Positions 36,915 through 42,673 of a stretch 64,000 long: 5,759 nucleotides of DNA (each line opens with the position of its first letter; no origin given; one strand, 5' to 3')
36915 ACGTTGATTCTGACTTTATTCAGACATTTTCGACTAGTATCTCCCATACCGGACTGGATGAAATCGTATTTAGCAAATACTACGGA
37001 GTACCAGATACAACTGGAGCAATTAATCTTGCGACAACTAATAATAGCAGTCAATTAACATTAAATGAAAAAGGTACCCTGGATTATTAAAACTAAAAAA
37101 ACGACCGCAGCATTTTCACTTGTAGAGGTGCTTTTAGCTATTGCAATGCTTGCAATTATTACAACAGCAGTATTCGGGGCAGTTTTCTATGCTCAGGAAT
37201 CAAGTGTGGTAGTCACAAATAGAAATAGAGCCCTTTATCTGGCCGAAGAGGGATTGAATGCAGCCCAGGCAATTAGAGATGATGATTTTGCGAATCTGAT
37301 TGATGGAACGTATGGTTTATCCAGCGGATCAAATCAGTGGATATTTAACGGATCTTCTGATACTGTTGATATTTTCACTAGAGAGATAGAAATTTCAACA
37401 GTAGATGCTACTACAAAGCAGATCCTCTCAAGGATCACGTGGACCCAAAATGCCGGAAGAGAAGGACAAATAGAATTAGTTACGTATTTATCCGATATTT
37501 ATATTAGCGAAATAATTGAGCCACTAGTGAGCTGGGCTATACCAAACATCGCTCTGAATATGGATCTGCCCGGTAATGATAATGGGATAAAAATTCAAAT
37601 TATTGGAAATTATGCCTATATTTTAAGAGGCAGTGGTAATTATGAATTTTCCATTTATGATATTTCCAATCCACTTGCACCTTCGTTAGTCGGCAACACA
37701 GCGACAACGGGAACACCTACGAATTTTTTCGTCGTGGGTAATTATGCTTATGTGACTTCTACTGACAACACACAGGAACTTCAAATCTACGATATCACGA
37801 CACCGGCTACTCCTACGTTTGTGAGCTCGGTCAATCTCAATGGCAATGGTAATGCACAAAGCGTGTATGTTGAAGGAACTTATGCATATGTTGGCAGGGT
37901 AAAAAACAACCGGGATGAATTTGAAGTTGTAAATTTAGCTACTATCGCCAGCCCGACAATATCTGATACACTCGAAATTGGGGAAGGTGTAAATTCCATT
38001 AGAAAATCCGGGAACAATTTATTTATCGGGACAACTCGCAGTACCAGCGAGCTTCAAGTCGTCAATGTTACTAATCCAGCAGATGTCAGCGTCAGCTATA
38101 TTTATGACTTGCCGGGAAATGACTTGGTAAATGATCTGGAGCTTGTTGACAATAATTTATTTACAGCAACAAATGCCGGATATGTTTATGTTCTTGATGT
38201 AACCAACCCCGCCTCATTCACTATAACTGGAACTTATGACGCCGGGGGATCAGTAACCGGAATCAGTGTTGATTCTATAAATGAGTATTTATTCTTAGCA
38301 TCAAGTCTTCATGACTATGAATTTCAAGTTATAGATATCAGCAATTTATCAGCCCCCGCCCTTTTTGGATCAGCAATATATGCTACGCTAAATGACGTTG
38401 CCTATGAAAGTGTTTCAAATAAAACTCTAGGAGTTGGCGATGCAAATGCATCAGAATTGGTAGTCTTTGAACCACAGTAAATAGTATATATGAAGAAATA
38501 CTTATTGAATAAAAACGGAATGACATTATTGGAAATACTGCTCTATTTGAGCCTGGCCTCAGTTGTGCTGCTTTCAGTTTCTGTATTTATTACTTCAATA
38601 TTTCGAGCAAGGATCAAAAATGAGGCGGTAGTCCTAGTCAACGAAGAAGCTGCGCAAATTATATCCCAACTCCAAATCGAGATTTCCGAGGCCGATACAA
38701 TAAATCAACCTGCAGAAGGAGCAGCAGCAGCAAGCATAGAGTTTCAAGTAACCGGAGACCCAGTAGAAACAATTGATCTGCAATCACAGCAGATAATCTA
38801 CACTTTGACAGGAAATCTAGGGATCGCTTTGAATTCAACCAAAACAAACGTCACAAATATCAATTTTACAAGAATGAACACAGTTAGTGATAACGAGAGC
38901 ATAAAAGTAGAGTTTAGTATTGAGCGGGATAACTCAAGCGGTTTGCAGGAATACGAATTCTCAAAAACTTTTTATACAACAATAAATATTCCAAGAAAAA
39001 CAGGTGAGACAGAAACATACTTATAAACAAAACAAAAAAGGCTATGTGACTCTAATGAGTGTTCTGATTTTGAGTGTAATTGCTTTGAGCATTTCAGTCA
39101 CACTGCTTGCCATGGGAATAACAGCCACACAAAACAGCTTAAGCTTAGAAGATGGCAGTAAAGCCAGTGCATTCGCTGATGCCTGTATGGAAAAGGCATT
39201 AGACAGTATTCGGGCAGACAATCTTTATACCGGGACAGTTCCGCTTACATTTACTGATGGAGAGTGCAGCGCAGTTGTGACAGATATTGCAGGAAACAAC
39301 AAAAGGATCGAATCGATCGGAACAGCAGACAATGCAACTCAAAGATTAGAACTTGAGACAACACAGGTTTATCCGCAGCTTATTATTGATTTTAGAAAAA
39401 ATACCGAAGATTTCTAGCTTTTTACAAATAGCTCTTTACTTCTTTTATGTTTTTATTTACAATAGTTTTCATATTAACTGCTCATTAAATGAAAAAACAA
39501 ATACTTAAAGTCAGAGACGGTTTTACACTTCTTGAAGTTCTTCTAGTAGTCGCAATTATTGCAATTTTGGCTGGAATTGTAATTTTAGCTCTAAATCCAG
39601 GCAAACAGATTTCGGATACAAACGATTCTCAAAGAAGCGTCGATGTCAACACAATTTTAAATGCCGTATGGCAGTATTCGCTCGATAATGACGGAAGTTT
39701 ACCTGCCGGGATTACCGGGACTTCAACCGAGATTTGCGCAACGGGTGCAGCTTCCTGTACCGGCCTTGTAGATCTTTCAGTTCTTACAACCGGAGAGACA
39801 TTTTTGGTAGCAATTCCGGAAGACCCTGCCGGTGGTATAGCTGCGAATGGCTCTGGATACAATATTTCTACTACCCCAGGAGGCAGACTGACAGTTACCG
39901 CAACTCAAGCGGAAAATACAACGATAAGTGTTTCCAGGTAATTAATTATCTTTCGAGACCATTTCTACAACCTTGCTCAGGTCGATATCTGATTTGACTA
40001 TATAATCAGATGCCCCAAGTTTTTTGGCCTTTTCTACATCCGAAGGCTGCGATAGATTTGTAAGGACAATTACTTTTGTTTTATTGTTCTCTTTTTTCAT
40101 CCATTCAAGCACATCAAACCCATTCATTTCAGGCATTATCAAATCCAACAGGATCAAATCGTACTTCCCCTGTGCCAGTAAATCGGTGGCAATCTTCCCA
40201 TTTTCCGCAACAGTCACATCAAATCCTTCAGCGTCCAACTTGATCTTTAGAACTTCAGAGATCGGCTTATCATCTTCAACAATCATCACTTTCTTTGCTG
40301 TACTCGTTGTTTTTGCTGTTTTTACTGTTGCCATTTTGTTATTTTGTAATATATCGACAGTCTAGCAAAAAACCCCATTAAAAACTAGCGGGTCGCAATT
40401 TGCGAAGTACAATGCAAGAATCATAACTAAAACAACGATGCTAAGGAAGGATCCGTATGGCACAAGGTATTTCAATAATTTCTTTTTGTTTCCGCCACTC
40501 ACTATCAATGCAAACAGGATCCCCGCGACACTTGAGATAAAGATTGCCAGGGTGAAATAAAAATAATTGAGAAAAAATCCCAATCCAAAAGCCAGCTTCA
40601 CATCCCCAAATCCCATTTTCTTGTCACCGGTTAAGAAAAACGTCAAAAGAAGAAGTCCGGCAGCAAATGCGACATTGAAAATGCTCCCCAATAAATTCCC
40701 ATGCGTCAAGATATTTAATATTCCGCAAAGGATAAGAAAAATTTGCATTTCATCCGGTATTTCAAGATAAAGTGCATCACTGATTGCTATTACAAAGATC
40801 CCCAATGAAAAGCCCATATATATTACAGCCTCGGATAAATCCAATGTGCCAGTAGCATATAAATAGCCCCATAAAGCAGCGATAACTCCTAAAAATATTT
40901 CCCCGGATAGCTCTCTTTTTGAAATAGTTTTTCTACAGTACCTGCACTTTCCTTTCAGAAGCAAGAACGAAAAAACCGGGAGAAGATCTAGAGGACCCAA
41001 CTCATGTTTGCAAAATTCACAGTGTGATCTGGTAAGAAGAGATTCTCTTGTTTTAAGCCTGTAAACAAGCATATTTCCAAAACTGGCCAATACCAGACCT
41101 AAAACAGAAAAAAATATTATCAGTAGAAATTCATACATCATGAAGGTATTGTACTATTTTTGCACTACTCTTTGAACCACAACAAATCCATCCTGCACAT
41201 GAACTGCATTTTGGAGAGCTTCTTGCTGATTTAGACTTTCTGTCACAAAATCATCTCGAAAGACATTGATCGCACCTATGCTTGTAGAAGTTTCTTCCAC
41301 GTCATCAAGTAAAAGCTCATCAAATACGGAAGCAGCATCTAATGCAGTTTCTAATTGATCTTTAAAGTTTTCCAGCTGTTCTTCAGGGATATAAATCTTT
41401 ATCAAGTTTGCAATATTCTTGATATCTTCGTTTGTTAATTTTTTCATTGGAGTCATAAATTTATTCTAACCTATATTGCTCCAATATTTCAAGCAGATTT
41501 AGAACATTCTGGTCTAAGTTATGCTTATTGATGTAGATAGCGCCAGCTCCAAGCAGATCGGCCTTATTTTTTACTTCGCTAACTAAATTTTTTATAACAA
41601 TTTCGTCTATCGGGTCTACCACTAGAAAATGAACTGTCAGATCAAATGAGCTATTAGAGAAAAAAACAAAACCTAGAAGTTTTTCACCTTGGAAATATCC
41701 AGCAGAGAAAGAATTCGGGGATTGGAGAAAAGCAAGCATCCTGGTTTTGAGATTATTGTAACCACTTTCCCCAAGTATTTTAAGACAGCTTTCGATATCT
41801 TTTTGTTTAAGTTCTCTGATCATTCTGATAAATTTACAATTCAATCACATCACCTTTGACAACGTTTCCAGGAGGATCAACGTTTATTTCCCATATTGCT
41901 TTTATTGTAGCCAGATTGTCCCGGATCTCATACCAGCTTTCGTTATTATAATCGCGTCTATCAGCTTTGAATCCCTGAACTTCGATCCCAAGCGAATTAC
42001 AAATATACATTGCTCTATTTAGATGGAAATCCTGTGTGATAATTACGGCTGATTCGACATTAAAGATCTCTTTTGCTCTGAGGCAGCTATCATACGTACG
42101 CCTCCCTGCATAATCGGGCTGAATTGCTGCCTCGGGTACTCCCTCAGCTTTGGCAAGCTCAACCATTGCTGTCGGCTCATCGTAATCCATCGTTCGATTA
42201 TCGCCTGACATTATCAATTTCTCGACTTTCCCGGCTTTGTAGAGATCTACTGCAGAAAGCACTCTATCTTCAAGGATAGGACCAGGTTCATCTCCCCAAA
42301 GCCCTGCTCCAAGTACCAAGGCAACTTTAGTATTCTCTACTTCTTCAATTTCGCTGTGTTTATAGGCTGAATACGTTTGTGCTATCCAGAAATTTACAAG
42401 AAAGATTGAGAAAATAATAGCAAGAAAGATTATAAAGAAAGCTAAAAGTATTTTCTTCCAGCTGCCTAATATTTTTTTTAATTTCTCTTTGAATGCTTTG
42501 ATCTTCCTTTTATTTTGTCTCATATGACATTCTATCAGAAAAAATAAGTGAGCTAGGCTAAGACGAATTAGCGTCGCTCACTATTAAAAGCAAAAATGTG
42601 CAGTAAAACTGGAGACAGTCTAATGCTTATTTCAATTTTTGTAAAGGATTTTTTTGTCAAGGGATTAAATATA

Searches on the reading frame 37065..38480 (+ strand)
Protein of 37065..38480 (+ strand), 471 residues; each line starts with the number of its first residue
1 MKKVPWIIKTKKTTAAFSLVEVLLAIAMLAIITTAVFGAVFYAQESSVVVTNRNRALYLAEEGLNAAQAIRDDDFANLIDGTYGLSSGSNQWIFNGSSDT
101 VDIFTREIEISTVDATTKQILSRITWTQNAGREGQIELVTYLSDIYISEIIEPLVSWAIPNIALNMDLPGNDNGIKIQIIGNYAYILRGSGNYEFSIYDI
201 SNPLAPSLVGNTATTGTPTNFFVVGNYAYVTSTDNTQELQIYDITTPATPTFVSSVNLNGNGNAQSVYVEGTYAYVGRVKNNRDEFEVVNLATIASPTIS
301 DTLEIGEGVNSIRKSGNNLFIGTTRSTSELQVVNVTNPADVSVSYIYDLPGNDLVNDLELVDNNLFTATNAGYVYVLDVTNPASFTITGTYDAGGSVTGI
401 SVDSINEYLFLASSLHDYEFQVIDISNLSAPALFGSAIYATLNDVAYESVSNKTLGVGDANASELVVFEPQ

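Call 11: search_protein_families(library=pfam, proteins=[window:37065-38480:+], max_evalue=0.001)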
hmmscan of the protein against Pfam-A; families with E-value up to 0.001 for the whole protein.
window:37065-38480:+ (471 aa): 4 families
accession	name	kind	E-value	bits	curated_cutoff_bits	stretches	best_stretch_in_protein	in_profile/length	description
PF08309.17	LVIVD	-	6.6e-21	73.8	20.2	2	177-214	7-42/42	LVIVD repeat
PF09826.15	Beta_propel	-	4.9e-06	26.1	22.4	0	188-239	89-136/495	Beta propeller domain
PF24807.1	WD40_CDC20-Fz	-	0.00031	20.6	200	1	309-455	54-193/292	CDC20/Fizzy WD40 domain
PF11773.13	ComGE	-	0.00097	19.4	25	0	19-63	2-46/82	Competence system putative prepilin ComGE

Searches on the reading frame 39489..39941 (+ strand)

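Call 11: search_protein_families(library=pfam, proteins=[window:39489-39941:+], max_evalue=0.001)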
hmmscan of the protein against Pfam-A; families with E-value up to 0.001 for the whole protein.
window:39489-39941:+ (150 aa): 1 family
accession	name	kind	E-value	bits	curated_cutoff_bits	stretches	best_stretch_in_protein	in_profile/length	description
PF07963.17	N_methyl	-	7.3e-07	28.9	21.2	1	9-31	4-26/27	Prokaryotic N-terminal methylation motif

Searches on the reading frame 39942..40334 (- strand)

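Call 11: search_protein_families(library=pfam, proteins=[window:39942-40334:-], max_evalue=0.001)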
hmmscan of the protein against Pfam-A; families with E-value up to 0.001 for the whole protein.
window:39942-40334:- (130 aa): 1 family
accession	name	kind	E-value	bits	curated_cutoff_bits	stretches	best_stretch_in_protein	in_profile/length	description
PF00072.30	Response_reg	-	5.3e-27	94.6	30.2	1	16-125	1-109/111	Response regulator receiver domain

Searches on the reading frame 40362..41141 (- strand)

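Call 11: search_protein_families(library=pfam, proteins=[window:40362-41141:-], max_evalue=0.001)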
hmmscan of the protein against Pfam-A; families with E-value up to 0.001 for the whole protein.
window:40362-41141:- (259 aa): 2 families
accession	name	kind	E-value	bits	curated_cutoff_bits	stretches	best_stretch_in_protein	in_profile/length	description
PF06750.18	A24_N_bact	-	2e-23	82.7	23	1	13-91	1-80/84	Bacterial Peptidase A24 N-terminal domain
PF01478.23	Peptidase_A24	-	6.5e-13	49.5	26.5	1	112-212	4-104/104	Type IV leader peptidase family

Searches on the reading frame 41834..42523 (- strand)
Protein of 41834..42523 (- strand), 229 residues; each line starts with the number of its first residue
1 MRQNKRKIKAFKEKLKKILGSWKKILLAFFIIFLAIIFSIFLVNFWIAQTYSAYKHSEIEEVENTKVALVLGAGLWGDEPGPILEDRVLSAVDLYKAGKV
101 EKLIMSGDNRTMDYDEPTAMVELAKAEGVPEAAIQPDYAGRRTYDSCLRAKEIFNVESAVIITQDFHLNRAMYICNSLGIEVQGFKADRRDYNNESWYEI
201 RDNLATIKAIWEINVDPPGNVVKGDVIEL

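Call 14: search_protein_families(library=pfam, proteins=[window:41834-42523:-], max_evalue=0.001)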
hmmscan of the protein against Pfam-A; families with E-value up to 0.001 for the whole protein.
window:41834-42523:- (229 aa): 1 family
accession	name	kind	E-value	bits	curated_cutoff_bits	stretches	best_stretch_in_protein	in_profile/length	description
PF02698.23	DUF218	-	9.2e-23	81.1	27.6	1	67-187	2-109/133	DUF218 domain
